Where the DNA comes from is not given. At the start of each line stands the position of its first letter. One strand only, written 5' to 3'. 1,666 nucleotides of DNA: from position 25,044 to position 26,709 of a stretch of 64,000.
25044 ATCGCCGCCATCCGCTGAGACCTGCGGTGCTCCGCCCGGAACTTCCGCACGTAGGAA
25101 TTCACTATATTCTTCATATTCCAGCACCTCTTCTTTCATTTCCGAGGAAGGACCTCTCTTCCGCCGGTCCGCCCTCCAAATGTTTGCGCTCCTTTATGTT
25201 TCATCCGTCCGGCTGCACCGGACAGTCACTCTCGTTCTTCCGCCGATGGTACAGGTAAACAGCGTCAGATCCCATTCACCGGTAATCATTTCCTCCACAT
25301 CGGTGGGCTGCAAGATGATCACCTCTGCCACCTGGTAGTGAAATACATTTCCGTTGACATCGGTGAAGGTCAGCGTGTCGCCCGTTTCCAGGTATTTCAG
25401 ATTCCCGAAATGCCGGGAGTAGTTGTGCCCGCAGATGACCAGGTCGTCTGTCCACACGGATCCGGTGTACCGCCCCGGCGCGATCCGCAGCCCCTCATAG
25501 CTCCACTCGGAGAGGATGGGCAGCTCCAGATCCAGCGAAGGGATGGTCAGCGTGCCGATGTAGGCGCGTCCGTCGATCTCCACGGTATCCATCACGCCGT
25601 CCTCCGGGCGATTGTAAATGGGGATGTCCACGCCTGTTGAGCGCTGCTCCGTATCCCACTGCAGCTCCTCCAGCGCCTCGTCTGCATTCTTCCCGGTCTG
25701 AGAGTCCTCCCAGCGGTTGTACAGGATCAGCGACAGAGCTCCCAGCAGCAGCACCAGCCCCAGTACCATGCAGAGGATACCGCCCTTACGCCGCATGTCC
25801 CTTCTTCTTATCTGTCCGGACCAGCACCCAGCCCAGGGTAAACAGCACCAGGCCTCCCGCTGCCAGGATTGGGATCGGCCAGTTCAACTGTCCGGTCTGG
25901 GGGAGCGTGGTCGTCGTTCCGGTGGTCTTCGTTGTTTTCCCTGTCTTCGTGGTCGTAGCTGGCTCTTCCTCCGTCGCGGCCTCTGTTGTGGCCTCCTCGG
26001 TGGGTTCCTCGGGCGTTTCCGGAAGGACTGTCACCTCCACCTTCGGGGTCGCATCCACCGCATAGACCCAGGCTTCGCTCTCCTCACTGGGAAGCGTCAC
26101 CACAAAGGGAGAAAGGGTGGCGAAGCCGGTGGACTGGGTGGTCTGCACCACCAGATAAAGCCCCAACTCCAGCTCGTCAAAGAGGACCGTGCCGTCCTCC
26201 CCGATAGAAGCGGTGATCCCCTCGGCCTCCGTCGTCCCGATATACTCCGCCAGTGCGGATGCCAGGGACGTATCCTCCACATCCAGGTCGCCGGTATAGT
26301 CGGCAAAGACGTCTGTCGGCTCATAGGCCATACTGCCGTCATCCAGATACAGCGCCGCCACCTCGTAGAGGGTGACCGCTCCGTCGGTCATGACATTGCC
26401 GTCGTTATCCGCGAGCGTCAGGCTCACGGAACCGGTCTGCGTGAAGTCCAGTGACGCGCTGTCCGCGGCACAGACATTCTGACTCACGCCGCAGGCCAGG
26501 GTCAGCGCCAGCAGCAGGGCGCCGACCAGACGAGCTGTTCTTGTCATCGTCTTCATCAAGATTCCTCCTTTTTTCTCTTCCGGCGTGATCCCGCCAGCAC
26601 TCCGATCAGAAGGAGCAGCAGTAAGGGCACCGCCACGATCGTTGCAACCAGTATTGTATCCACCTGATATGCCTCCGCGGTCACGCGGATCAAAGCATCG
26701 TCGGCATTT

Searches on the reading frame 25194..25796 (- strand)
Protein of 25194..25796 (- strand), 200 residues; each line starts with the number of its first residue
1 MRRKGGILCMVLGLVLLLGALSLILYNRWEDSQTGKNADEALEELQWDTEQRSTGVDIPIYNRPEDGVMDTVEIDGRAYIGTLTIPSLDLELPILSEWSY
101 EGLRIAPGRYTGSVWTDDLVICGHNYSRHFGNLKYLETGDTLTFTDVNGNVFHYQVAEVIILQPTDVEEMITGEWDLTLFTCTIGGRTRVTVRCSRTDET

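Call 37: search_protein_families(library=pfam, proteins=[window:25194-25796:-], max_evalue=0.0001)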
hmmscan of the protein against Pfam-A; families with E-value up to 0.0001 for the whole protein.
window:25194-25796:- (200 aa): 1 family
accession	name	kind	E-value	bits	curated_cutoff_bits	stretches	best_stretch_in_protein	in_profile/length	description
PF04203.18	Sortase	-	4e-16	59.3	26.6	1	83-196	1-124/125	Sortase domain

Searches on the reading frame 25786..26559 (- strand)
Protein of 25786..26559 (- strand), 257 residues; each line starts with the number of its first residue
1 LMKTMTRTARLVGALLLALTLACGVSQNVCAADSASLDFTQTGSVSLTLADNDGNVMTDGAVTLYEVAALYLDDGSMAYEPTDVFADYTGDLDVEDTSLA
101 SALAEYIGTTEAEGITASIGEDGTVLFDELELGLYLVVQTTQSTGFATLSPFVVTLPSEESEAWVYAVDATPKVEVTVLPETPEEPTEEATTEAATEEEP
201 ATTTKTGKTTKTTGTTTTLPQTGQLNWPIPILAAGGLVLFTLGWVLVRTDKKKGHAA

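Call 37: search_protein_families(library=pfam, proteins=[window:25786-26559:-], max_evalue=0.0001)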
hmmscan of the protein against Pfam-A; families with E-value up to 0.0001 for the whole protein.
window:25786-26559:- (257 aa): 0 families

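Call 56: search_protein_families(library=ncbifam, proteins=[window:25786-26559:-], max_evalue=0.001)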
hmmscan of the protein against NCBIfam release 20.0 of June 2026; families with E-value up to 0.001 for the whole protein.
window:25786-26559:- (257 aa): 2 families
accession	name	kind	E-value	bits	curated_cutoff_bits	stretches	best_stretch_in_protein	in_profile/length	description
NF033902.0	iso_D2_wall_anc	subfamily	2.5e-15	56.3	95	1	1-173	1-203/540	SpaH/EbpB family LPXTG-anchored major pilin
NF053819.1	EF0750_LPXTG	subfamily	1.1e-05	25.8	47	1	181-252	43-105/105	EF2685/EF0750 family sortase-dependent surface protein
